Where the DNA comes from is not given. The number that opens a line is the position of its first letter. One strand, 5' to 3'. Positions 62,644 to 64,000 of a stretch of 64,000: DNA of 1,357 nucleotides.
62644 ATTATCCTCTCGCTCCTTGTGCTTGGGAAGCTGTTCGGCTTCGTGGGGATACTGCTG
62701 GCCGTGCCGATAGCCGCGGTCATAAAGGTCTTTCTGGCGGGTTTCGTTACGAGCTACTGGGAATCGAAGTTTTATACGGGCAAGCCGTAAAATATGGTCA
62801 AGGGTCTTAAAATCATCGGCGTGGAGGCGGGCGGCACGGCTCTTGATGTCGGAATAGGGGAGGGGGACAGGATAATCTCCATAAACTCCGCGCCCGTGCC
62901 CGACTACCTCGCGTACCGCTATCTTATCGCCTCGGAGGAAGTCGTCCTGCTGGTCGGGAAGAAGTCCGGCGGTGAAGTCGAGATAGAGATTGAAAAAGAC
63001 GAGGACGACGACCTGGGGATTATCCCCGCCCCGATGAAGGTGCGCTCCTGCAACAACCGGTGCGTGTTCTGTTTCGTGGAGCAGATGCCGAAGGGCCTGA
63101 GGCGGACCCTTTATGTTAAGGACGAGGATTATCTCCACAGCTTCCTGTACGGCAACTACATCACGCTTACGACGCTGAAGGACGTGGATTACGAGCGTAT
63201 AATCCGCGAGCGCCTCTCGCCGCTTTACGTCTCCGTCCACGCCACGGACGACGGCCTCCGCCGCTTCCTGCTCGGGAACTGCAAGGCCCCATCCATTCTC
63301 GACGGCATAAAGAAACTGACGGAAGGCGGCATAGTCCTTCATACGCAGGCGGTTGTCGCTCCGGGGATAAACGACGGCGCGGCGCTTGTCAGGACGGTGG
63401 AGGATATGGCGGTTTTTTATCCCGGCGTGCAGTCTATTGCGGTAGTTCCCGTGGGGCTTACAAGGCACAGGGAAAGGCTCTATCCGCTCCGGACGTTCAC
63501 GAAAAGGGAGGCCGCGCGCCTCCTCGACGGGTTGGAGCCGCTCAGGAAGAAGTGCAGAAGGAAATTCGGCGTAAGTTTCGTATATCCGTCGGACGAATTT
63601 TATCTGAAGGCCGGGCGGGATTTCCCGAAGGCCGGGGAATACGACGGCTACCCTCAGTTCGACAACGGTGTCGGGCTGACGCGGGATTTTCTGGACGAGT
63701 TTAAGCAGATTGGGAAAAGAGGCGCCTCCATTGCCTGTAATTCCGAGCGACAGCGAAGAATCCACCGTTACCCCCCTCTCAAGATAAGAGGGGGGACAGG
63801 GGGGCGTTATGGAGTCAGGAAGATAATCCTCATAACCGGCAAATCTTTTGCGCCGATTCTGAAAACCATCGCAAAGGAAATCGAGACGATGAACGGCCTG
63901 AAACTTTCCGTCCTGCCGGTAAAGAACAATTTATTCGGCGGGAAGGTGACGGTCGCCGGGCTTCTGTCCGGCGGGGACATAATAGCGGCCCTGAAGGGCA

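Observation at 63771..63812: A family C palindromic repeat inserted in-frame within the DUF512 coding sequence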

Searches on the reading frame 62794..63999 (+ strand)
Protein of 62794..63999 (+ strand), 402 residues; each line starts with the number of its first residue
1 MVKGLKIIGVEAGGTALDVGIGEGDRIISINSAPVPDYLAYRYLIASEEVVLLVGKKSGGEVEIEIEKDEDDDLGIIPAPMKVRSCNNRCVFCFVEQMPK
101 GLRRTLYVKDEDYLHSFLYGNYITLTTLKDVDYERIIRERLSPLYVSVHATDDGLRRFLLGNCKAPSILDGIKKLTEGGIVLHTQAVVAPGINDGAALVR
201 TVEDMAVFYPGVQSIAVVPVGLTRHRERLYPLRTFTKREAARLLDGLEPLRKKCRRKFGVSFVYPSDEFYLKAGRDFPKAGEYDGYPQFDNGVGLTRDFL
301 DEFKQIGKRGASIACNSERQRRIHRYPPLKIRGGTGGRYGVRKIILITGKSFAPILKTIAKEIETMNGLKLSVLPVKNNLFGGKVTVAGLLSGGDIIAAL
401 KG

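Call 10: search_protein_families(library=pfam, proteins=[window:62794-63999:+], max_evalue=0.01)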
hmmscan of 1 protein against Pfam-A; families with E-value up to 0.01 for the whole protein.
window:62794-63999:+ (402 aa): 5 families
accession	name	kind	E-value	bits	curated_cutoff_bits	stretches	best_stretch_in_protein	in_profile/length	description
PF19238.5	Radical_SAM_2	-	8.7e-57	191.5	26.7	1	68-215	1-151/151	Radical SAM-like domain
PF04459.17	DUF512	-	3.5e-50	170.5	25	1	218-402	1-159/202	Protein of unknown function (DUF512)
PF04055.27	Radical_SAM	-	2e-05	25.3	29.5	0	126-195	90-157/166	Radical SAM superfamily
PF17820.7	PDZ_6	-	0.00035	20.7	27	1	9-54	4-52/54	PDZ domain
PF00595.29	PDZ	-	0.0054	17.5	23.2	1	3-36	25-58/81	PDZ domain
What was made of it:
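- On PDZ/radical SAM/DUF512 enzymes (host gene): Pfam hits (call 10).
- Checked: The ORF hits Pfam Radical_SAM_2 (8.7e-57) and DUF512 (3.5e-50) (call 10). The DUF512 profile match spans 185 residues against 159 profile positions (call 10).
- The Pfam profile gap (call 10).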

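Call 11: find_homologous_proteins(query=window:62794-63999:+, max_evalue=1e-20)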
Query window:62794-63999:+ (402 aa): 8000 proteins with E <= 1e-20 among 8000 candidates; the best 120 are listed.
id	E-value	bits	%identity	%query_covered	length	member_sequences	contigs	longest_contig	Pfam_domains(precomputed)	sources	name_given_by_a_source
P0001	3.7e-236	802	90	100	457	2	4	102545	PF04055.28,PF19238.6,PF04459.18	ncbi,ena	-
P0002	1.1e-218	744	82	100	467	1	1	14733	PF04055.28,PF19238.6,PF04459.18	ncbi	-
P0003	6.6e-213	725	82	100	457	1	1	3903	PF17820.8,PF04055.28,PF19238.6,PF04459.18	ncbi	ncbi:MAG: DUF512 domain-containing protein [Nitrospirota bacterium]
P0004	6.3e-206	702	77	100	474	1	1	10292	PF04055.28,PF19238.6,PF04459.18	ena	-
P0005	2.3e-205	700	81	100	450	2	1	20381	PF04055.28,PF19238.6,PF04459.18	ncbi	-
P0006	1.3e-198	678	79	100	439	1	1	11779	PF04055.28,PF19238.6,PF04459.18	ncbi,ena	-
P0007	5.2e-189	646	75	100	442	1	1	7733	PF17820.8,PF04055.28,PF19238.6,PF04459.18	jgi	jgi:putative radical SAM enzyme (TIGR03279 family)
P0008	3.2e-188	644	74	100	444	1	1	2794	PF17820.8,PF04055.28,PF19238.6,PF04459.18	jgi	jgi:putative radical SAM enzyme (TIGR03279 family)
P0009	7.9e-188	643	75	100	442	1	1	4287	PF17820.8,PF04055.28,PF19238.6,PF04459.18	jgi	jgi:putative radical SAM enzyme (TIGR03279 family)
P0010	2.0e-187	641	75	100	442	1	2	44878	PF17820.8,PF04055.28,PF19238.6,PF04459.18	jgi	jgi:putative radical SAM enzyme (TIGR03279 family)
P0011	3.0e-187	641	74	100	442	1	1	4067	PF17820.8,PF04055.28,PF19238.6,PF04459.18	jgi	jgi:putative radical SAM enzyme (TIGR03279 family)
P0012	5.6e-187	640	74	100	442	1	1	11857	PF17820.8,PF04055.28,PF19238.6,PF04459.18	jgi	jgi:putative radical SAM enzyme (TIGR03279 family)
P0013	8.2e-187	639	74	100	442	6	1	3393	PF17820.8,PF04055.28,PF19238.6,PF00595.30,PF04459.18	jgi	jgi:putative radical SAM enzyme (TIGR03279 family)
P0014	1.1e-185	635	74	100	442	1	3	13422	PF17820.8,PF04055.28,PF19238.6,PF04459.18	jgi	jgi:putative radical SAM enzyme (TIGR03279 family)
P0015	2.7e-185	634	74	100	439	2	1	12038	PF17820.8,PF04055.28,PF19238.6,PF04459.18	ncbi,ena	-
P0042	4.7e-119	416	49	100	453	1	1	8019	PF17820.8,PF04055.28,PF19238.6,PF04459.18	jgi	jgi:putative radical SAM enzyme (TIGR03279 family)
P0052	8.7e-108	379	46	99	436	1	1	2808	PF17820.8,PF04055.28,PF19238.6,PF04459.18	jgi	jgi:putative radical SAM enzyme (TIGR03279 family)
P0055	4.5e-107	377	46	99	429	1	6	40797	PF17820.8,PF19238.6,PF00595.30,PF04459.18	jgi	jgi:putative radical SAM enzyme (TIGR03279 family)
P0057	8.2e-107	376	46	99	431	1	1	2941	PF17820.8,PF19238.6,PF00595.30,PF04459.18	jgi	jgi:putative radical SAM enzyme (TIGR03279 family)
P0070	3.5e-106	374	47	99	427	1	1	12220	PF17820.8,PF04055.28,PF19238.6,PF04459.18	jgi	jgi:putative radical SAM enzyme (TIGR03279 family)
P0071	3.6e-106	374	44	99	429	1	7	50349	PF17820.8,PF19238.6,PF00595.30,PF04459.18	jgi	jgi:putative radical SAM enzyme (TIGR03279 family)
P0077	1.6e-105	372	45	99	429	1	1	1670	PF17820.8,PF19238.6,PF00595.30,PF04459.18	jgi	jgi:putative radical SAM enzyme (TIGR03279 family)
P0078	1.9e-105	371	47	99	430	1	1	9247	PF17820.8,PF19238.6,PF04459.18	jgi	jgi:putative radical SAM enzyme (TIGR03279 family)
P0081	2.8e-105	371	47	99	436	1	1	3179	PF17820.8,PF04055.28,PF19238.6,PF00595.30,PF04459.18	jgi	jgi:putative radical SAM enzyme (TIGR03279 family)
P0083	4.2e-105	370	46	99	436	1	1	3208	PF17820.8,PF04055.28,PF19238.6,PF00595.30,PF04459.18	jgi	jgi:putative radical SAM enzyme (TIGR03279 family)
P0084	4.5e-105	370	44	99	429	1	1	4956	PF17820.8,PF19238.6,PF00595.30,PF04459.18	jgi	jgi:putative radical SAM enzyme (TIGR03279 family)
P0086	6.3e-105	370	45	99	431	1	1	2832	PF17820.8,PF04055.28,PF19238.6,PF04459.18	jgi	jgi:putative radical SAM enzyme (TIGR03279 family)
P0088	7.7e-105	369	47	99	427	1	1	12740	PF17820.8,PF04055.28,PF19238.6,PF04459.18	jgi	jgi:putative radical SAM enzyme (TIGR03279 family)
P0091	9.8e-105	369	44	98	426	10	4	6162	PF17820.8,PF19238.6,PF04459.18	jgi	jgi:putative radical SAM enzyme (TIGR03279 family)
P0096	1.5e-104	368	47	99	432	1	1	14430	PF17820.8,PF19238.6,PF04459.18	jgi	jgi:putative radical SAM enzyme (TIGR03279 family)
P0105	4.6e-104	367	44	98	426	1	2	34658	PF17820.8,PF04055.28,PF19238.6,PF04459.18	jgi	jgi:putative radical SAM enzyme (TIGR03279 family)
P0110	9.1e-104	366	46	99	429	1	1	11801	PF17820.8,PF04055.28,PF19238.6,PF04459.18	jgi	jgi:putative radical SAM enzyme (TIGR03279 family)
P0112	1.1e-103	366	44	99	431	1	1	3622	PF17820.8,PF19238.6,PF00595.30,PF04459.18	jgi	jgi:putative radical SAM enzyme (TIGR03279 family)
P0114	1.4e-103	365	44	99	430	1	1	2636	PF17820.8,PF19238.6,PF04459.18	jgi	jgi:putative radical SAM enzyme (TIGR03279 family)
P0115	1.8e-103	365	45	97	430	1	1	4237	PF17820.8,PF19238.6,PF04459.18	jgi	jgi:putative radical SAM enzyme (TIGR03279 family)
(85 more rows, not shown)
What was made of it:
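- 62794..64000 (+): Host gene: PDZ / radical SAM / DUF512 (cobalamin-binding) enzyme of the TIGR03279 type. Only the 5' 402 codons are present; the gene runs off the window end. Call 11: orthologues of 439-474 aa in Nitrospirota.
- On RPE-like in-frame palindromic elements (functional class): The host is Nitrospirota (call 11).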

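Call 16: find_encoding_contigs(protein=P0001, flank=10000, max_places=4)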
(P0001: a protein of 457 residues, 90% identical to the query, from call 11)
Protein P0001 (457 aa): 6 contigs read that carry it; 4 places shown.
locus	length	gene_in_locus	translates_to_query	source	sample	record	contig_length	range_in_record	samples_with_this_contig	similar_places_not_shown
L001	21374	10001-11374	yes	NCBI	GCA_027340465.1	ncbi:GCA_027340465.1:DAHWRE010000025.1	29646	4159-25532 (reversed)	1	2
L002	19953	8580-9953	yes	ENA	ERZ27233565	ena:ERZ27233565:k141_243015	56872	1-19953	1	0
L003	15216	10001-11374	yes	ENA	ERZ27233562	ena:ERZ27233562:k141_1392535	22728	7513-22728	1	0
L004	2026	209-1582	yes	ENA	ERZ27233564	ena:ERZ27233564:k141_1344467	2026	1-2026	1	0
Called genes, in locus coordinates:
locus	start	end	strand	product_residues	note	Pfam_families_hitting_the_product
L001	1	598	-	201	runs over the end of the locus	PF09335:VTT_dom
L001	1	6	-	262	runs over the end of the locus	PF08543:Phos_pyr_kin, PF00294:PfkB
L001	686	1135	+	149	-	PF00383:dCMP_cyt_deam_1, PF14437:MafB19-deam, PF14439:Bd3614-deam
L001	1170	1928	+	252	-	PF08241:Methyltransf_11, PF13649:Methyltransf_25 (faint)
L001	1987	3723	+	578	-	PF00474:SSF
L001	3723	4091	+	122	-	PF11756:YgbA_NO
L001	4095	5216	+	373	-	PF13439:Glyco_transf_4, PF13579:Glyco_trans_4_4, PF00534:Glycos_transf_1, PF13692:Glyco_trans_1_4, PF20706:GT4-conflict, PF13524:Glyco_trans_1_2 (faint)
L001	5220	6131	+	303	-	PF01979:Amidohydro_1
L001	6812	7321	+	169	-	-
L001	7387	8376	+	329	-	PF01336:tRNA_anti-codon, PF01966:HD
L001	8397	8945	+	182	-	PF01066:CDP-OH_P_transf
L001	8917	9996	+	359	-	PF01594:AI-2E_transport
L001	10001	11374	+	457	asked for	PF19238:Radical_SAM_2, PF04055:Radical_SAM (faint), PF04459:DUF512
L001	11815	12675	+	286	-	PF08501:Shikimate_dh_N, PF18317:SDH_C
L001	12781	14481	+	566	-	PF05157:MshEN, PF00437:T2SSE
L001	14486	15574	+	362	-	PF00437:T2SSE, PF13401:AAA_22 (weak)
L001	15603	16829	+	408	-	PF28597:T2SSF_N, PF00482:T2SSF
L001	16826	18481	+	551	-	PF25323:6TM_PilS, PF08448:PAS_4 (weak), PF13426:PAS_9, PF00512:HisKA, PF02518:HATPase_c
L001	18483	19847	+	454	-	PF00072:Response_reg, PF00158:Sigma54_activat, PF14532:Sigma54_activ_2, PF07728:AAA_5, PF25601:AAA_lid_14, PF02954:HTH_8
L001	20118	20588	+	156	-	PF07963:N_methyl, PF14245:Pilin_PilA, PF16734:Pilin_GH (weak)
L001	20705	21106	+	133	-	-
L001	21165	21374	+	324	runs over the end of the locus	-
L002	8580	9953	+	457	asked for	PF19238:Radical_SAM_2, PF04055:Radical_SAM (faint), PF04459:DUF512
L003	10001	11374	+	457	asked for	PF19238:Radical_SAM_2, PF04055:Radical_SAM (faint), PF04459:DUF512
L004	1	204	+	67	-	?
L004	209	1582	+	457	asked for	PF19238:Radical_SAM_2, PF04055:Radical_SAM (faint), PF04459:DUF512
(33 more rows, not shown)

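Call 17: find_encoding_contigs(protein=P0002, flank=5000, max_places=2)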
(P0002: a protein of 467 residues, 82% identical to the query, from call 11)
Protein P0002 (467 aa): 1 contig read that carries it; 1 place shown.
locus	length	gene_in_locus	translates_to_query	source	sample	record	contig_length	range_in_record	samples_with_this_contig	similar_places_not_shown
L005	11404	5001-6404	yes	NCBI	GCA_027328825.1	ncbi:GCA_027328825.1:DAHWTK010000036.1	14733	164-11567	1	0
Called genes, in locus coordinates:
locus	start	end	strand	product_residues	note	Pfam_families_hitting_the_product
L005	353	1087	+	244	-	PF01493:GXGXG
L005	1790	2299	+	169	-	-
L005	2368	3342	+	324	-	PF01336:tRNA_anti-codon, PF01966:HD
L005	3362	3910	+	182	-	PF01066:CDP-OH_P_transf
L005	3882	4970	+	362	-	PF01594:AI-2E_transport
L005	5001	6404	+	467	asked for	PF19238:Radical_SAM_2, PF04055:Radical_SAM (faint), PF04459:DUF512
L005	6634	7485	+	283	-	PF08501:Shikimate_dh_N, PF18317:SDH_C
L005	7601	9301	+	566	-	PF05157:MshEN, PF00437:T2SSE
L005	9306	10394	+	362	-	PF00437:T2SSE, PF13401:AAA_22 (weak)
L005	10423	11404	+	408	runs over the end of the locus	PF28597:T2SSF_N, PF00482:T2SSF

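Call 18: find_encoding_contigs(protein=P0003, flank=5000, max_places=2)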
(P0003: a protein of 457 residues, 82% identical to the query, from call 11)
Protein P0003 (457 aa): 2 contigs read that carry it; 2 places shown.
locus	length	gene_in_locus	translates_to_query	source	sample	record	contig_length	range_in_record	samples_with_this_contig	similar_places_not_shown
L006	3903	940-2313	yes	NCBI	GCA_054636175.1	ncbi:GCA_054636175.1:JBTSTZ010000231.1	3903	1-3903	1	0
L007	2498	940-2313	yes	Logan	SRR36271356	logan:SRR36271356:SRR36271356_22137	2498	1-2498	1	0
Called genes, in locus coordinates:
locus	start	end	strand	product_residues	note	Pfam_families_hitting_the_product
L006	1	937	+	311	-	PF01594:AI-2E_transport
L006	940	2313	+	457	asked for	PF17820:PDZ_6 (weak), PF19238:Radical_SAM_2, PF04055:Radical_SAM (faint), PF04459:DUF512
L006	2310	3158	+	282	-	PF08501:Shikimate_dh_N, PF18317:SDH_C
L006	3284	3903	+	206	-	PF05157:MshEN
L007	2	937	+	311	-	PF01594:AI-2E_transport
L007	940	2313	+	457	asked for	PF17820:PDZ_6 (weak), PF19238:Radical_SAM_2, PF04055:Radical_SAM (faint), PF04459:DUF512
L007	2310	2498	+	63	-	?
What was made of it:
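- The same arrangement was recovered in independent assemblies from NCBI, ENA and Logan (calls 16-18).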

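Call 19: find_encoding_contigs(protein=P0004, flank=5000, max_places=1)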
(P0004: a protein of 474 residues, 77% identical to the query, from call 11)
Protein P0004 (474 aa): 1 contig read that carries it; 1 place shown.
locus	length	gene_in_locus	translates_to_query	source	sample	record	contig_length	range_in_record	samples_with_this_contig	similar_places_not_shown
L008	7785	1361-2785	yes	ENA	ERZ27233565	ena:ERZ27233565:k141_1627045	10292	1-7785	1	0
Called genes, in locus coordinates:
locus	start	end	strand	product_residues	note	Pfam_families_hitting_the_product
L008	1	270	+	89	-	?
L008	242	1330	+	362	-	PF01594:AI-2E_transport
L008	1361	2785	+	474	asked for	PF19238:Radical_SAM_2, PF04055:Radical_SAM (faint), PF04459:DUF512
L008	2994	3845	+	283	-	PF08501:Shikimate_dh_N, PF18317:SDH_C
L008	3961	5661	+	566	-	PF05157:MshEN, PF00437:T2SSE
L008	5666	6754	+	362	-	PF00437:T2SSE, PF13401:AAA_22 (weak)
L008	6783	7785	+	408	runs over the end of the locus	PF28597:T2SSF_N, PF00482:T2SSF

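Call 20: find_encoding_contigs(protein=P0005, flank=5000, max_places=1)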
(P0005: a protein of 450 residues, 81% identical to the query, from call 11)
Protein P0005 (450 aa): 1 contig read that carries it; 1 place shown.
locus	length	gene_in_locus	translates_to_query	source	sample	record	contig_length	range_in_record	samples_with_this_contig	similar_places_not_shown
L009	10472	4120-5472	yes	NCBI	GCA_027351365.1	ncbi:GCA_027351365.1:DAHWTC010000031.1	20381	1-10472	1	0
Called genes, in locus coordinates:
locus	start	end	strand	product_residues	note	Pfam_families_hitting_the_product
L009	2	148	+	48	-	?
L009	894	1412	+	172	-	-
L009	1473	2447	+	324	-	PF01336:tRNA_anti-codon, PF18019:Cas3_HD (faint), PF01966:HD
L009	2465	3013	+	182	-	PF01066:CDP-OH_P_transf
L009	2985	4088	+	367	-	PF01594:AI-2E_transport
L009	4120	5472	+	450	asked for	PF19238:Radical_SAM_2, PF04055:Radical_SAM (faint), PF04459:DUF512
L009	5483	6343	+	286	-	PF08501:Shikimate_dh_N, PF18317:SDH_C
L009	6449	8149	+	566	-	PF05157:MshEN, PF00437:T2SSE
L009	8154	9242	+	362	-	PF00437:T2SSE, PF13401:AAA_22 (weak)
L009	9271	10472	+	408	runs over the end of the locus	PF28597:T2SSF_N, PF00482:T2SSF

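Call 21: find_encoding_contigs(protein=P0006, flank=5000, max_places=1)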
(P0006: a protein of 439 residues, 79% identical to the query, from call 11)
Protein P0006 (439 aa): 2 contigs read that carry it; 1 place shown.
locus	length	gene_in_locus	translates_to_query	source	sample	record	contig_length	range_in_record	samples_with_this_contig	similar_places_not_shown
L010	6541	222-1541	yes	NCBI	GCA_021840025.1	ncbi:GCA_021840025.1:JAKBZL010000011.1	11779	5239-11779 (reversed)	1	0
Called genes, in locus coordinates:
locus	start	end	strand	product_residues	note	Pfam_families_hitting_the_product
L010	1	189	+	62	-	?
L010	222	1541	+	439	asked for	PF19238:Radical_SAM_2, PF04055:Radical_SAM (faint), PF04459:DUF512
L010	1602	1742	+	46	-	-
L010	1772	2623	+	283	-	PF08501:Shikimate_dh_N, PF18317:SDH_C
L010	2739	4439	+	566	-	PF05157:MshEN, PF00437:T2SSE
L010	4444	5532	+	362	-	PF00437:T2SSE, PF13401:AAA_22 (weak)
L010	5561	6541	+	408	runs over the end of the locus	PF28597:T2SSF_N, PF00482:T2SSF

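Call 57: predict_structure(alignment_id=A2)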
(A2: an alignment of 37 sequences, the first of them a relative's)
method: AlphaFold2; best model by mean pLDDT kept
length: 457 residues; sequences in the alignment: 37
mean_pLDDT: 83.5   pTM: 0.79
mean pLDDT of the five models: 83.5, 81.2, 80.4, 80.3, 78.2
residues with pLDDT >= 90: 226; 70-90: 162; 50-70: 29; < 50: 40
segments of 3 or more residues with pLDDT < 50: 109-121, 316-340
pLDDT, mean of each block of 10 residues (from residue 1): 75 89 94 86 81 94 93 83 68 82 60 37 68 82 82 96 92 94 93 97 98 96 84 93 98 97 95 94 87 87 79 51 39 37 86 91 88 93 77 92 94 79 88 96 90 85
secondary structure, 60 per line:
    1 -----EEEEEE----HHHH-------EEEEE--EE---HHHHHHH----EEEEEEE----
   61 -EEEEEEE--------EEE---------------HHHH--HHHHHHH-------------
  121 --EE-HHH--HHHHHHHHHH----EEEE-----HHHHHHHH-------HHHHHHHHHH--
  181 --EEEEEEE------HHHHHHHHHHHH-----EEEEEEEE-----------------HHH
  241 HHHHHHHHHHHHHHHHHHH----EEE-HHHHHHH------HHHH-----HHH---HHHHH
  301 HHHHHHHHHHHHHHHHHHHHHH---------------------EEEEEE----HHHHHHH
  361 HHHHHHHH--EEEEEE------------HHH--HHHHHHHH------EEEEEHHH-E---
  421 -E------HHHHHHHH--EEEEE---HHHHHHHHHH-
elements in order: E6-11 H16-19 E27-31 H39-45 E50-56 E62-68 E77-79 H95-98 H101-107 H131-140 E145-148 H154-161 H169-178 E183-189 H196-207 E213-220 H238-259 E264-266 H268-274 H281-284 H296-322 E344-349 H354-368 E371-376 H394-401 E408-412 H429-436 E439-443 H447-456
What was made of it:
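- On RPE-like in-frame palindromic elements (functional class): pLDDT is below 50 at residues 316-340 of P0001, between a helix and a strand (call 57).
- Closest known: Rickettsia palindromic elements. Same: Both add a peptide without destroying the ORF, and the insertion sites are compatible with the protein fold (here a disordered loop; call 57).
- The second stretch is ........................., between helix 296-322 and strand 344-349 (call 57). The loop is predicted to be disordered (call 57).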

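Call 69: find_encoding_contigs(protein=P0010, flank=10000, max_places=1)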
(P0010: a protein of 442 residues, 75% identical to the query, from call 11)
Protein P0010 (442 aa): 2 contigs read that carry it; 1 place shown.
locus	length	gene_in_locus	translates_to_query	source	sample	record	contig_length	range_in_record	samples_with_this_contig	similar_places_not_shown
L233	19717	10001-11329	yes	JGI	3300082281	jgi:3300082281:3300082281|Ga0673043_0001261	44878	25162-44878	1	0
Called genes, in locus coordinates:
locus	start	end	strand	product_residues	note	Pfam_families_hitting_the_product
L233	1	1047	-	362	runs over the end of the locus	PF01590:GAF, PF13185:GAF_2, PF13492:GAF_3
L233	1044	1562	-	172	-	-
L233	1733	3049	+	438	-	PF02754:CCG, PF13183:Fer4_8, PF13187:Fer4_9 (weak), PF13237:Fer4_10, PF13534:Fer4_17 (weak)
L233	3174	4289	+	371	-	PF00310:GATase_2, PF13522:GATase_6 (faint)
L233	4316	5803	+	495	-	PF12838:Fer4_7 (faint), PF14697:Fer4_21 (weak), PF00037:Fer4 (weak), PF04898:Glu_syn_central (weak), PF01645:Glu_synthase, PF04898:Glu_syn_central (weak), PF00478:IMPDH (weak), PF01070:FMN_dh (weak), +1 more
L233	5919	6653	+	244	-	PF01493:GXGXG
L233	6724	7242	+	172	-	-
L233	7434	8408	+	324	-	PF01336:tRNA_anti-codon, PF01966:HD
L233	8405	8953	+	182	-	PF01066:CDP-OH_P_transf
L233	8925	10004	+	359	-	PF01594:AI-2E_transport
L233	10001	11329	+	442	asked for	PF17820:PDZ_6 (weak), PF19238:Radical_SAM_2, PF04055:Radical_SAM (faint), PF04459:DUF512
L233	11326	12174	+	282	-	PF08501:Shikimate_dh_N, PF18317:SDH_C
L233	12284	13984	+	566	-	PF05157:MshEN, PF00437:T2SSE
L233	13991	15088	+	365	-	PF00437:T2SSE, PF13401:AAA_22 (weak)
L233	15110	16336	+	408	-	PF28597:T2SSF_N, PF00482:T2SSF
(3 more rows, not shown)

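Call 72: search_solved_structures(query=P0001, max_evalue=0.01)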
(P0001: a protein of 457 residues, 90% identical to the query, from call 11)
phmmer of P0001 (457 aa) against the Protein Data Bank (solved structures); distinct sequences matched with E-value up to 0.01: 2.
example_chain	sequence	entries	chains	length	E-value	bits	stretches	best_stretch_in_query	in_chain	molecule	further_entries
9cg1_A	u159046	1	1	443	5.2e-92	312.3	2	7-306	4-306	Radical SAM protein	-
9cg2_A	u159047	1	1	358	1.1e-11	47.6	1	69-245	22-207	Elp3/MiaA/NifB-like radical SAM core domain-containing protein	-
